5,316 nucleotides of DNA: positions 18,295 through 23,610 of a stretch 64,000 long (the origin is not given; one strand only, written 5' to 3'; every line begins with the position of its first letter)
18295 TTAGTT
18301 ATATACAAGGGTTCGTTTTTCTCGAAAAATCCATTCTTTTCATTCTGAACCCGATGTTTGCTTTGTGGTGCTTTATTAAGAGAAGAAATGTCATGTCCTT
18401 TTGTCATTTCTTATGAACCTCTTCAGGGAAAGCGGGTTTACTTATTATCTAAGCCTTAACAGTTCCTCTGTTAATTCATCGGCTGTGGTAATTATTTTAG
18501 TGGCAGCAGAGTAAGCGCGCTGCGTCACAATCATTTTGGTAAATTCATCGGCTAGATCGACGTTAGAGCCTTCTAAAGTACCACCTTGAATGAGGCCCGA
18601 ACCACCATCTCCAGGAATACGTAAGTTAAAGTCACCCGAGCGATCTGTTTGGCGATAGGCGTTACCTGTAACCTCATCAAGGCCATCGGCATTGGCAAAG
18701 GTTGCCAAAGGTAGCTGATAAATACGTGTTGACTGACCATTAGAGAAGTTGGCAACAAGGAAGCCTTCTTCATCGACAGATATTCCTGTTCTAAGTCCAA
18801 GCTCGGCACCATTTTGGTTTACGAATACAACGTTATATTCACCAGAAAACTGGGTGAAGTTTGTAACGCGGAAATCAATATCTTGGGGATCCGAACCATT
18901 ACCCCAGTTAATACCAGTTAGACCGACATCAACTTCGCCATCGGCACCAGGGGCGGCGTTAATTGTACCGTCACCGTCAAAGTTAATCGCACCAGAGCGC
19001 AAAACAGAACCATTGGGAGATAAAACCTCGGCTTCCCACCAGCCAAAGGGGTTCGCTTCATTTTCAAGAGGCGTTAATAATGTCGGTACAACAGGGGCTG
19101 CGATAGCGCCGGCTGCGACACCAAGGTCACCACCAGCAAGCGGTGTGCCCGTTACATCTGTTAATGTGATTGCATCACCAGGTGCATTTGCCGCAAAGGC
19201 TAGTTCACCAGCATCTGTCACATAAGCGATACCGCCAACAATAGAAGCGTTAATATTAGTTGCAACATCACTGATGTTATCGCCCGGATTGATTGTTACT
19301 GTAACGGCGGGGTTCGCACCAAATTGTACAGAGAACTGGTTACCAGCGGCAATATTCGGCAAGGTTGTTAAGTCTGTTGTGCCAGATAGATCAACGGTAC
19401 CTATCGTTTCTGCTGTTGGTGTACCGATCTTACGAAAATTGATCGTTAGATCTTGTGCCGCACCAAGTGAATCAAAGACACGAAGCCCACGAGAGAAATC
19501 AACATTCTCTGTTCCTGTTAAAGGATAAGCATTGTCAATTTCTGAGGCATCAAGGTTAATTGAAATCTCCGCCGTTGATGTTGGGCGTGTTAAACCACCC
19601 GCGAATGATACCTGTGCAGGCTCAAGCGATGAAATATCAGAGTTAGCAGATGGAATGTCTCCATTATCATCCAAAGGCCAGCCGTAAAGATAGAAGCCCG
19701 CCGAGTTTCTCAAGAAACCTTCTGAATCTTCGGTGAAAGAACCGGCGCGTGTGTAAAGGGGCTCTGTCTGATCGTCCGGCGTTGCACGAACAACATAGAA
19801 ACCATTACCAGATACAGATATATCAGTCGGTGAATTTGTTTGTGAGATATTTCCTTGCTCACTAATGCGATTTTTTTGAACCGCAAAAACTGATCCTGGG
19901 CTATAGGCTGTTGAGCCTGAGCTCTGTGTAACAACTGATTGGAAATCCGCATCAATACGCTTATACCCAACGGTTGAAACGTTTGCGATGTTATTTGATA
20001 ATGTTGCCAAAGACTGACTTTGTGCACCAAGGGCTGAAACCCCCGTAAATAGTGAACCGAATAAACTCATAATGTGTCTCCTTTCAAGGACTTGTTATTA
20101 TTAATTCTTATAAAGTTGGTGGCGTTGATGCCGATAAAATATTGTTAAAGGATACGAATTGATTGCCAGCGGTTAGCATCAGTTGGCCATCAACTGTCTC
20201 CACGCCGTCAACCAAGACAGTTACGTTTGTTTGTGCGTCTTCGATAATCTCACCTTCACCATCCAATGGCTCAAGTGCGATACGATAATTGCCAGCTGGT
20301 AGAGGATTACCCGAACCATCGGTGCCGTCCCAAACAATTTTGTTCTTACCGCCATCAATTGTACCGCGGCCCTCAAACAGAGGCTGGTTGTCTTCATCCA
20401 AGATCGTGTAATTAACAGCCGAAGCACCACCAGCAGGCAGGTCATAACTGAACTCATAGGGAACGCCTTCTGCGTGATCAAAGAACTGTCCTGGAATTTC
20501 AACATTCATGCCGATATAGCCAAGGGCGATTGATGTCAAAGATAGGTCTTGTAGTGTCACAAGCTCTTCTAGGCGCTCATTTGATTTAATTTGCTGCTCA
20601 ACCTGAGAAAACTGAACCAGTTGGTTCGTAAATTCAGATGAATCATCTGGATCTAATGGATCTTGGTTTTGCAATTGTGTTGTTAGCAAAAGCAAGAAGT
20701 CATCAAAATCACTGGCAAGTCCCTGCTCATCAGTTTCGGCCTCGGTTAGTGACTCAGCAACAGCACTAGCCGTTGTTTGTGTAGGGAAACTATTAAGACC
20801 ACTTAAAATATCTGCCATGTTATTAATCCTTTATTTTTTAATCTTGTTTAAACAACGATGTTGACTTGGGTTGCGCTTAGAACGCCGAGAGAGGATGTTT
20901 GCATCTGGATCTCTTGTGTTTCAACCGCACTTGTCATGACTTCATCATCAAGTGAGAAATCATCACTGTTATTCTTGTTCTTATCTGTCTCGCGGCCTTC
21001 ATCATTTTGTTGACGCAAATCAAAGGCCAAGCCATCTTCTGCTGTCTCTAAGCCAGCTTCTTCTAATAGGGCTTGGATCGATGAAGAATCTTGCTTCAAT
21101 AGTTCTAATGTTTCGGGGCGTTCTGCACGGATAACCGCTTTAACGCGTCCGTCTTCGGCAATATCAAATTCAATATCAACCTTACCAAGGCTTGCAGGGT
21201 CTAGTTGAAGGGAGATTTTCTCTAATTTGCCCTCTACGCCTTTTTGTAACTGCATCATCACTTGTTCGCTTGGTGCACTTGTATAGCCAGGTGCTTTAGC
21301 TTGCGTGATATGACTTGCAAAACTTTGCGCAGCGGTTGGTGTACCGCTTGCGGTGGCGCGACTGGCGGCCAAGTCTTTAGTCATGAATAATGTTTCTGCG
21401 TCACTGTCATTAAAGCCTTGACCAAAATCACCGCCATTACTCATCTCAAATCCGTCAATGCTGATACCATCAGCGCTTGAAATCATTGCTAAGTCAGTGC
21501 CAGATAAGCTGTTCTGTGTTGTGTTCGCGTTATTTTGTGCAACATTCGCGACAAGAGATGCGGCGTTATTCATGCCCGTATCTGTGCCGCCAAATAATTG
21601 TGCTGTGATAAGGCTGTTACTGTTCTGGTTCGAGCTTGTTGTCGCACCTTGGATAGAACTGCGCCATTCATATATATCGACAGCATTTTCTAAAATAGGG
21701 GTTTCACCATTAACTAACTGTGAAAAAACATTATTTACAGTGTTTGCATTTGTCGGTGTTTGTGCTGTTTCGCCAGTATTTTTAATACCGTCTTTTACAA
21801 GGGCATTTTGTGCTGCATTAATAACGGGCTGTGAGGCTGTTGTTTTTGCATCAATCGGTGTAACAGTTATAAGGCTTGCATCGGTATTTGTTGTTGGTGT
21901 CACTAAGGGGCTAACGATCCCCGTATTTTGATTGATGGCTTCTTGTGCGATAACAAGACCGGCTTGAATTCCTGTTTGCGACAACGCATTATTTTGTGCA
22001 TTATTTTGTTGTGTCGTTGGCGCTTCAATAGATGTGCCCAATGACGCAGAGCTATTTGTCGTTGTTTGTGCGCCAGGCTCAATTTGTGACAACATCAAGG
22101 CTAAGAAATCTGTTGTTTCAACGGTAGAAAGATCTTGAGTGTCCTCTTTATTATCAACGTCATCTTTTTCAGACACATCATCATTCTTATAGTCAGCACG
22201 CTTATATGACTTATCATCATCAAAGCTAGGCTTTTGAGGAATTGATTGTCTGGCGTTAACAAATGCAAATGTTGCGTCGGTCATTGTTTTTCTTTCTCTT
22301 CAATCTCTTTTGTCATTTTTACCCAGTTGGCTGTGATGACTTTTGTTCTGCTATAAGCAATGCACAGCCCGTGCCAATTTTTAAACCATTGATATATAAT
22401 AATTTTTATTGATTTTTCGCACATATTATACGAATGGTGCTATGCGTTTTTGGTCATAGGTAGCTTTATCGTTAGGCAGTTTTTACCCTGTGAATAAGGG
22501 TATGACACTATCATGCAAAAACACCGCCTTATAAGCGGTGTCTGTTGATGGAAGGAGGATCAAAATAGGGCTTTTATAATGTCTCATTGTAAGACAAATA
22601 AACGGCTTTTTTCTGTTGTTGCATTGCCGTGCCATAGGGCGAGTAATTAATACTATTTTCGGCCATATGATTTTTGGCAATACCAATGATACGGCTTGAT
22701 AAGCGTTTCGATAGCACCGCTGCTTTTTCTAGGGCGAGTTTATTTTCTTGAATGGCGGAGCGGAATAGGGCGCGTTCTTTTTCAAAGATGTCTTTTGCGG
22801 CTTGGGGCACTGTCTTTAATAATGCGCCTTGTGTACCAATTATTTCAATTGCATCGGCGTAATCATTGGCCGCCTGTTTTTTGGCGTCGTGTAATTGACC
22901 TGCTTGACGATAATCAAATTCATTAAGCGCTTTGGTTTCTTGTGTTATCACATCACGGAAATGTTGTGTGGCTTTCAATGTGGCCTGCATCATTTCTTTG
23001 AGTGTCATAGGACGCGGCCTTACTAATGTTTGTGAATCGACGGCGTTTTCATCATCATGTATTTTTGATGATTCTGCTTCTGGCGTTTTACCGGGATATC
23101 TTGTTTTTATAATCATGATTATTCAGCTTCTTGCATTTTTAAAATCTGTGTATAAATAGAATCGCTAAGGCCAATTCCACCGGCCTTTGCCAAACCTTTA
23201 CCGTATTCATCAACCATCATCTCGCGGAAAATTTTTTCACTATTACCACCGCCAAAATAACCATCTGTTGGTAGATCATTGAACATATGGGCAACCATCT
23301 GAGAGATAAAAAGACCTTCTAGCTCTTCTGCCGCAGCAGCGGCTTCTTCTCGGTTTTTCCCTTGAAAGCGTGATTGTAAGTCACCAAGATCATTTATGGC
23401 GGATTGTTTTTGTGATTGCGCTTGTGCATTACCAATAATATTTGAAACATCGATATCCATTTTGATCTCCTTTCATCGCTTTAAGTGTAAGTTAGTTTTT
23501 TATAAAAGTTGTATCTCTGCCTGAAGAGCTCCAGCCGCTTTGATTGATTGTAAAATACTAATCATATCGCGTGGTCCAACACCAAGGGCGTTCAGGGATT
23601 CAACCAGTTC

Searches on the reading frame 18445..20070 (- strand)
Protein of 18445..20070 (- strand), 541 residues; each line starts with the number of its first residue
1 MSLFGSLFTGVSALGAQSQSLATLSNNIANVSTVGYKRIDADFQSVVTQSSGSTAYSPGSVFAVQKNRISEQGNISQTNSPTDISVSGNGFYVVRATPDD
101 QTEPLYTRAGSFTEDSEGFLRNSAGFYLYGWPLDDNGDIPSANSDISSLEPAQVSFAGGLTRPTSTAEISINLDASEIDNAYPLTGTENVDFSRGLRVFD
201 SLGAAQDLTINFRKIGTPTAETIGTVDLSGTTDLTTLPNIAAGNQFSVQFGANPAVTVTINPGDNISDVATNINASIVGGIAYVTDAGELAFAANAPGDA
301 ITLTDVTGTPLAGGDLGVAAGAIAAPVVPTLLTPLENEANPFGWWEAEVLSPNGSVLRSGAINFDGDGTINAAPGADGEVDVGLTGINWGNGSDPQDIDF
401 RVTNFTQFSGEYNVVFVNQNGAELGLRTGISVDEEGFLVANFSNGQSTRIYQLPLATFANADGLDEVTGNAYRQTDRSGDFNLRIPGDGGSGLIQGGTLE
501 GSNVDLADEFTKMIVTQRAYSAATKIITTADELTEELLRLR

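Call 43: search_protein_families(library=pfam, proteins=[window:18445-20070:-], max_evalue=0.001)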
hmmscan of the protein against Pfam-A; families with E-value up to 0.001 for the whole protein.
window:18445-20070:- (541 aa): 4 families
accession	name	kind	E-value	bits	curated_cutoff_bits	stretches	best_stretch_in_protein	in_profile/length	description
PF06429.18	Flg_bbr_C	-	3.5e-17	62.1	23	1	496-540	2-46/46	Flagellar basal body rod FlgEFG protein C-terminal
PF07559.19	FlgE_D2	-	9.6e-12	46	22.7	1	356-421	74-141/142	Flagellar basal body protein FlaE D2 domain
PF00460.25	Flg_bb_rod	-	3.6e-10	40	20.7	1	9-37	3-31/31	Flagella basal body rod protein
PF22692.1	LlgE_F_G_D1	-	1.4e-09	38.4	27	1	86-171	2-56/64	Flagellar hook protein FlgE/F/G D1 domain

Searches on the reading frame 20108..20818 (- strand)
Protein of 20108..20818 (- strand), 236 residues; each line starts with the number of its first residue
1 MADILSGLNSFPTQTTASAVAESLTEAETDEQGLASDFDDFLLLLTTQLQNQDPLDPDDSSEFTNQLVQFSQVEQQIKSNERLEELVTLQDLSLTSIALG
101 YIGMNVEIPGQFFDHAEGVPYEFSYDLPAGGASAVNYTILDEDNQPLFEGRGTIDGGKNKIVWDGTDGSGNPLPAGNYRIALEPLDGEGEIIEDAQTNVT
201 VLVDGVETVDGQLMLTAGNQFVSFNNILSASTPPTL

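Call 43: search_protein_families(library=pfam, proteins=[window:20108-20818:-], max_evalue=0.001)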
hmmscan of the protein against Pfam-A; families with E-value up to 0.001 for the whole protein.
window:20108-20818:- (236 aa): 3 families
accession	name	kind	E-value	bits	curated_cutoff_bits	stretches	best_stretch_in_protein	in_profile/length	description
PF03963.19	FlgD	-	2.5e-20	72.9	27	1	14-84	4-74/75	Flagellar hook capping protein - N-terminal region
PF13860.13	FlgD_ig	-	2.3e-08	34.4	27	1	121-183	12-74/79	FlgD Ig-like domain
PF13861.12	FLgD_tudor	-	1.3e-05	25.7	26.9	1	98-227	6-57/58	FlgD Tudor-like domain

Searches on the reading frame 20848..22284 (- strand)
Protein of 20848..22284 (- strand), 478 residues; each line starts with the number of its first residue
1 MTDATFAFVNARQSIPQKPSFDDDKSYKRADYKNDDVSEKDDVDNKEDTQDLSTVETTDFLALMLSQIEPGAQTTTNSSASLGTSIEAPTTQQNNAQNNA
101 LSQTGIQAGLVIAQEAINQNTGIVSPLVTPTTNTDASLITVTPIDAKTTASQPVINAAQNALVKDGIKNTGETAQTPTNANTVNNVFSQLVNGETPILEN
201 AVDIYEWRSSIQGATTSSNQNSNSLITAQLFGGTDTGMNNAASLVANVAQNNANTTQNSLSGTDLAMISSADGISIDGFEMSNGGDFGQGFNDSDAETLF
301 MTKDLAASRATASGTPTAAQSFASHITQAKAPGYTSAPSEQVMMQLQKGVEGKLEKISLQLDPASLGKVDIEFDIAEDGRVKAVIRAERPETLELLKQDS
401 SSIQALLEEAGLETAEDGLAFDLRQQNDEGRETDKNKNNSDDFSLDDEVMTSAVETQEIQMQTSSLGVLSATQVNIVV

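Call 43: search_protein_families(library=pfam, proteins=[window:20848-22284:-], max_evalue=0.001)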
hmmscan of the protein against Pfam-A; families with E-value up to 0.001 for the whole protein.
window:20848-22284:- (478 aa): 1 family
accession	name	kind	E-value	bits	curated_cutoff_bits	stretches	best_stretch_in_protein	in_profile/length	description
PF02120.21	Flg_hook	-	5e-13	49.1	29.8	1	347-416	5-73/85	Flagellar hook-length control protein FliK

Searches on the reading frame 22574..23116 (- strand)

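Call 43: search_protein_families(library=pfam, proteins=[window:22574-23116:-], max_evalue=0.001)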
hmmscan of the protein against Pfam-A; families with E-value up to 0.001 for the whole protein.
window:22574-23116:- (180 aa): 1 family
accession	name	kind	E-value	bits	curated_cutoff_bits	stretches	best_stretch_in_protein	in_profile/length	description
PF00833.23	Ribosomal_S17e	-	0.00031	21.1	22.8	1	101-152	7-59/122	Ribosomal S17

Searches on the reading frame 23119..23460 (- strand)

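Call 43: search_protein_families(library=pfam, proteins=[window:23119-23460:-], max_evalue=0.001)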
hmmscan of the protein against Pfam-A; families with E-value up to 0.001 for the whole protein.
window:23119-23460:- (113 aa): 1 family
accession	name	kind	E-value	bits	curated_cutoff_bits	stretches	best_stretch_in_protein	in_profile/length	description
PF10135.14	Rod-binding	-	1.9e-14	54.4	25.1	1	59-105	3-51/51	Rod binding protein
